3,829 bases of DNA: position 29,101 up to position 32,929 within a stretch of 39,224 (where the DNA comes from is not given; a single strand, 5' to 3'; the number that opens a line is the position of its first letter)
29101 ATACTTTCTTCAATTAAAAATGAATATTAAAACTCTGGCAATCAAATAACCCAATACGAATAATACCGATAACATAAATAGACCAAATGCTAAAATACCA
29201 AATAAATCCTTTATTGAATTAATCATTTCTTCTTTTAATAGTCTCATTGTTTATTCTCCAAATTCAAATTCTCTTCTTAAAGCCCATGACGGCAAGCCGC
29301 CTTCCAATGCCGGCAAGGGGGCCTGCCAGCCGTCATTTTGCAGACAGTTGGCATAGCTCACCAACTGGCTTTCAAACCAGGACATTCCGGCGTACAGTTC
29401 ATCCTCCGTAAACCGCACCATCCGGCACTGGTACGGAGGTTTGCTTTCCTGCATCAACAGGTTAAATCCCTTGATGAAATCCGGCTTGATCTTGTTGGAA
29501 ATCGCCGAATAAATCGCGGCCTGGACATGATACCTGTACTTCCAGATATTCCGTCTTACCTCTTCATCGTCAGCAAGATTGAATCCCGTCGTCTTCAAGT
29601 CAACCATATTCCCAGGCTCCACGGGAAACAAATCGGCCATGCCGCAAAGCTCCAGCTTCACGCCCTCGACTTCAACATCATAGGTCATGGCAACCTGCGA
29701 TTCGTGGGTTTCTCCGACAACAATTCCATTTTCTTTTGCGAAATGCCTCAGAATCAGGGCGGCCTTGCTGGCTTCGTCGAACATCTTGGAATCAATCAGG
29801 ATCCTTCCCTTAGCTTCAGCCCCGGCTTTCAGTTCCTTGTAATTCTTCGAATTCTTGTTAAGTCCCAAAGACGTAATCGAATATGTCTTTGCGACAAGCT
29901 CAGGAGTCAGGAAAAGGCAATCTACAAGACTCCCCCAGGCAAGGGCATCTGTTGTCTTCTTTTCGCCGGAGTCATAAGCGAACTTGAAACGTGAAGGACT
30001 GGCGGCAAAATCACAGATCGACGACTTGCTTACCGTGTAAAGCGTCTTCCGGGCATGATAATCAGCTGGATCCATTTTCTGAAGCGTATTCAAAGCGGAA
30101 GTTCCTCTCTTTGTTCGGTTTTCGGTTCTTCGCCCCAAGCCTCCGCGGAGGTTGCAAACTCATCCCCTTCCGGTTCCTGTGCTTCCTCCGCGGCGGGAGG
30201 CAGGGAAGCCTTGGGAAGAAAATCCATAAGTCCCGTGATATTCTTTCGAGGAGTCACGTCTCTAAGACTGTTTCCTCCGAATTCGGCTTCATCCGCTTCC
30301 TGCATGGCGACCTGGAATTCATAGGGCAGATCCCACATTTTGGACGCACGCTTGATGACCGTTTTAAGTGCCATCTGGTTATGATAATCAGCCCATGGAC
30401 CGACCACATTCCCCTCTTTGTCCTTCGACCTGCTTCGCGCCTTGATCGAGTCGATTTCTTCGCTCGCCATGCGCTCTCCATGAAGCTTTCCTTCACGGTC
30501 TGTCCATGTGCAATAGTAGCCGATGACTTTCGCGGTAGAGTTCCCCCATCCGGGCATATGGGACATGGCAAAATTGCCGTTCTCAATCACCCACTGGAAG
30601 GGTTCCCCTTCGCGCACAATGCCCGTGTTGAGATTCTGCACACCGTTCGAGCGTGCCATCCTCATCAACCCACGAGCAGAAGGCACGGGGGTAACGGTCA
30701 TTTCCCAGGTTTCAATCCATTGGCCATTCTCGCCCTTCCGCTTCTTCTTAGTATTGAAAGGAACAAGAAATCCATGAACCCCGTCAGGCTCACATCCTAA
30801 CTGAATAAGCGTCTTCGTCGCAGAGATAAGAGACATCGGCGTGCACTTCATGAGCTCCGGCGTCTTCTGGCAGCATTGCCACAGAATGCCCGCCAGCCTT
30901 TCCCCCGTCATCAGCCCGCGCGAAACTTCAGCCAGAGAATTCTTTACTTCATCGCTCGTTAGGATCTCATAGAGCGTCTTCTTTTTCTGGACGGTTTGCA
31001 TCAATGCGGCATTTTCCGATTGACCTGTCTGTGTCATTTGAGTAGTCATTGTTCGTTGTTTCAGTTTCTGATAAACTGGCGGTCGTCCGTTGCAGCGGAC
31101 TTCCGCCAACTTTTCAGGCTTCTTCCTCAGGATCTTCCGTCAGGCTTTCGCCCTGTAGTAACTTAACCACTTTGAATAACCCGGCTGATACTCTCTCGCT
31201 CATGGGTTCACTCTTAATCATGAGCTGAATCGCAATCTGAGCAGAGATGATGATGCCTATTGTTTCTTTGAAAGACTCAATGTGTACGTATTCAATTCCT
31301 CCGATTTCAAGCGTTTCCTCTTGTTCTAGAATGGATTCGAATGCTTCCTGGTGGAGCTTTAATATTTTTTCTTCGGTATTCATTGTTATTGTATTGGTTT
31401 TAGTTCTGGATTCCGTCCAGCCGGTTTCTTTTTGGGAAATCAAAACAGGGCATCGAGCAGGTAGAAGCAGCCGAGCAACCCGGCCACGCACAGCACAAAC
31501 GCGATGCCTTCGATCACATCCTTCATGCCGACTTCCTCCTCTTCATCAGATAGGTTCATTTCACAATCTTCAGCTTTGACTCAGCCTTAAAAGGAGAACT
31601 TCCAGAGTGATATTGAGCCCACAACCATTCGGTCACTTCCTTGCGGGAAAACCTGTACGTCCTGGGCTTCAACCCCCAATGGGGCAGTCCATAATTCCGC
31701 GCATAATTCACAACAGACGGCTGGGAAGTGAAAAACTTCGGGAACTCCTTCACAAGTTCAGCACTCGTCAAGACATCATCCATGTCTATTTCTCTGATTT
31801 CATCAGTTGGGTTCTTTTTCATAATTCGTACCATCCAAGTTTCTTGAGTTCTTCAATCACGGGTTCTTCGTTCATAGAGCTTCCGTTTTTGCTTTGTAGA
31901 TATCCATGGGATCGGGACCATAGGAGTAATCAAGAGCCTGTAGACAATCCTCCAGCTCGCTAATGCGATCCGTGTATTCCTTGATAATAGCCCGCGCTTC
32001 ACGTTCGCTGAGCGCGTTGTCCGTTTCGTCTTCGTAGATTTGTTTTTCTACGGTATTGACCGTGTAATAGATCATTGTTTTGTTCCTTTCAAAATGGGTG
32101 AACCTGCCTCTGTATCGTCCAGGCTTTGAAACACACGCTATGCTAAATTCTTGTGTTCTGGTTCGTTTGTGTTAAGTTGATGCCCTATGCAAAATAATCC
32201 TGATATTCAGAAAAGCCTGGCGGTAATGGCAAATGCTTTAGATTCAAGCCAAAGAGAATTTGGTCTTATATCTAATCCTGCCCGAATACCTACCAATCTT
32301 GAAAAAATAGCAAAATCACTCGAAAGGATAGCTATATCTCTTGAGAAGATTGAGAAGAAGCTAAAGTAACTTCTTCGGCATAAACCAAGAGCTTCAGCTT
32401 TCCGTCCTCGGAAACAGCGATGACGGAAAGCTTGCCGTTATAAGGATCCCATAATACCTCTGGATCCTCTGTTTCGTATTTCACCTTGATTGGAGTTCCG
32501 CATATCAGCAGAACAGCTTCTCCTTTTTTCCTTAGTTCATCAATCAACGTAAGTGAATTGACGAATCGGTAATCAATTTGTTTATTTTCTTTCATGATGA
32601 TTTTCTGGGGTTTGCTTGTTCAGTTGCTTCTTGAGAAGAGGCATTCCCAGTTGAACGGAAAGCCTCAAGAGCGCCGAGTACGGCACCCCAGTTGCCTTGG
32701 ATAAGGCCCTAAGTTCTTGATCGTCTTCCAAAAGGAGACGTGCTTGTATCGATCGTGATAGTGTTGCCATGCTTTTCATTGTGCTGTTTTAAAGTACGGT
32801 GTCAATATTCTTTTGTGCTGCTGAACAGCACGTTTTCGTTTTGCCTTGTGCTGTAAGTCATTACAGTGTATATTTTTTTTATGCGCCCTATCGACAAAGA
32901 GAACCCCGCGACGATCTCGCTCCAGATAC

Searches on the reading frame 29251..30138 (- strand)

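Call 29: search_protein_families(library=pfam, proteins=[window:29251-30138:-], max_evalue=0.01)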
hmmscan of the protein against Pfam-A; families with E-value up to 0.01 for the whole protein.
window:29251-30138:- (295 aa): 1 family
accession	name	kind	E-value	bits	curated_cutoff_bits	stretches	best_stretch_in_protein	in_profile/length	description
PF12684.13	DUF3799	-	2.6e-14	54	26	1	37-271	1-220/233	PDDEXK-like domain of unknown function (DUF3799)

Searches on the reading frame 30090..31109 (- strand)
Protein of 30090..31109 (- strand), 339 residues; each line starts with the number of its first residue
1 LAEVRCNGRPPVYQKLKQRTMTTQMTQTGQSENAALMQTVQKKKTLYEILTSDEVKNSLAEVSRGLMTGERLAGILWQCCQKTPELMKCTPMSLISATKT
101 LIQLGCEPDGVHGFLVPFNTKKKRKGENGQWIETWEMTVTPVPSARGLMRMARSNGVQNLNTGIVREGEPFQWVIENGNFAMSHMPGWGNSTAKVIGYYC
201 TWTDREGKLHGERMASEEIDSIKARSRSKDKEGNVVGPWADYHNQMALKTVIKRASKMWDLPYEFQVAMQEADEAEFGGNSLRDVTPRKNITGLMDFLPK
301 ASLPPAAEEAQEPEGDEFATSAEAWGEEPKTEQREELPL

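Call 30: search_protein_families(library=pfam, proteins=[window:30090-31109:-], max_evalue=0.01)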
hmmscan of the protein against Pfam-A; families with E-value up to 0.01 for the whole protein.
window:30090-31109:- (339 aa): 1 family
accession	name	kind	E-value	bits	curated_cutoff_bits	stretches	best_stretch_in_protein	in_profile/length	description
PF03837.19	RecT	-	1.3e-23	84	24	1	73-275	4-187/198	RecT family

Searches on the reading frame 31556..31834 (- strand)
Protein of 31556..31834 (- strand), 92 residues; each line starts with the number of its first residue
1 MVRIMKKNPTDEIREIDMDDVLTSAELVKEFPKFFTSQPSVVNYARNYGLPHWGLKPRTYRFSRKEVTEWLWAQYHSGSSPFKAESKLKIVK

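Call 30: search_protein_families(library=pfam, proteins=[window:31556-31834:-], max_evalue=0.01)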
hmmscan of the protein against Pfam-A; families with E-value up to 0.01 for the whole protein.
window:31556-31834:- (92 aa): 1 family
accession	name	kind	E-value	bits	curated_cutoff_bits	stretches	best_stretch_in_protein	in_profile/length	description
PF12728.13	HTH_17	-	7.4e-05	23.4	27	1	37-74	14-50/51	Helix-turn-helix domain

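Call 69: search_protein_families(library=ncbifam, proteins=[window:31556-31834:-], max_evalue=0.01)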
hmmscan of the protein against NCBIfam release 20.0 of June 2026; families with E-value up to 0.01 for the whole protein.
window:31556-31834:- (92 aa): 0 families

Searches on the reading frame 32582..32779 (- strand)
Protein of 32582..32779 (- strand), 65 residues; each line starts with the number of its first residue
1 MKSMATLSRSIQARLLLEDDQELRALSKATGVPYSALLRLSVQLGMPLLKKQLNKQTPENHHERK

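Call 30: search_protein_families(library=pfam, proteins=[window:32582-32779:-], max_evalue=0.01)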
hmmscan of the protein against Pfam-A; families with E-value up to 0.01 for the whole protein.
window:32582-32779:- (65 aa): 1 family
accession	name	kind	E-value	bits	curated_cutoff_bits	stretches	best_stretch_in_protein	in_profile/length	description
PF12651.13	RHH_3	-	0.00023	21.5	21.6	1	19-39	13-33/44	Ribbon-helix-helix domain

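Call 69: search_protein_families(library=ncbifam, proteins=[window:32582-32779:-], max_evalue=0.01)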
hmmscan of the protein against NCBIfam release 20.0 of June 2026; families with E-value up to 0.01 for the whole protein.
window:32582-32779:- (65 aa): 0 families
